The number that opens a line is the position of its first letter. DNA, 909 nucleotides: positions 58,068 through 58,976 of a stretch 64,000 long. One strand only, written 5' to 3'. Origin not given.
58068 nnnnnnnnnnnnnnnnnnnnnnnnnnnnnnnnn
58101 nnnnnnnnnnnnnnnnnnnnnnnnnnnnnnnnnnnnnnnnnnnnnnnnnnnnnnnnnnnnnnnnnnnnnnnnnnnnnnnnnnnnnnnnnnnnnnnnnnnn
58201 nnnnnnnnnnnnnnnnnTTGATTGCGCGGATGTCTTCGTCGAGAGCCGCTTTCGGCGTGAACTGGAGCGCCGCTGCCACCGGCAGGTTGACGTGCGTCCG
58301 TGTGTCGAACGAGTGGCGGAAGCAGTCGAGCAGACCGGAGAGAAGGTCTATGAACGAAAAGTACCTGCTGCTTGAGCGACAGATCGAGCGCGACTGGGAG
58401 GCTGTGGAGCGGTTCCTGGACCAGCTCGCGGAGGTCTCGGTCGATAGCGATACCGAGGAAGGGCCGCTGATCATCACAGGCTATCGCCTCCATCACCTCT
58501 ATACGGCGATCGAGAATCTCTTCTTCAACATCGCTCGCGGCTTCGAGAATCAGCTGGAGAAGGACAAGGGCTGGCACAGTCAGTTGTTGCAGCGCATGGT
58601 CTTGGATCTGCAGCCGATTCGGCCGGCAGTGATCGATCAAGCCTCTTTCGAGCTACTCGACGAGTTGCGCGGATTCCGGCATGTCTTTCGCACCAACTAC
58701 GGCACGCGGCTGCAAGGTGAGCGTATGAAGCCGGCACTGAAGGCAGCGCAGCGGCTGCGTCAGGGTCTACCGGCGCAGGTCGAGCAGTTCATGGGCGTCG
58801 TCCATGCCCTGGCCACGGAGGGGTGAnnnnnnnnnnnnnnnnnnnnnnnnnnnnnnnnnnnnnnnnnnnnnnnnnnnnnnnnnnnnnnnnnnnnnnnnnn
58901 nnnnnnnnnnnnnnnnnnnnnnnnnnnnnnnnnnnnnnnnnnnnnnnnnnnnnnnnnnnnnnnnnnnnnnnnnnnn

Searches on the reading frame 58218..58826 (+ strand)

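Call 78: search_protein_families(library=pfam, proteins=[window:58218-58826:+], max_evalue=0.01)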
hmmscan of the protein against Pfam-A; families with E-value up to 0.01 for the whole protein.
window:58218-58826:+ (202 aa): 1 family
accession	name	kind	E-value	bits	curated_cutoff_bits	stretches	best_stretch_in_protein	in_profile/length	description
PF20797.2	HepT-like_2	-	7.7e-29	100.4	27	1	89-192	4-107/110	HepT-like protein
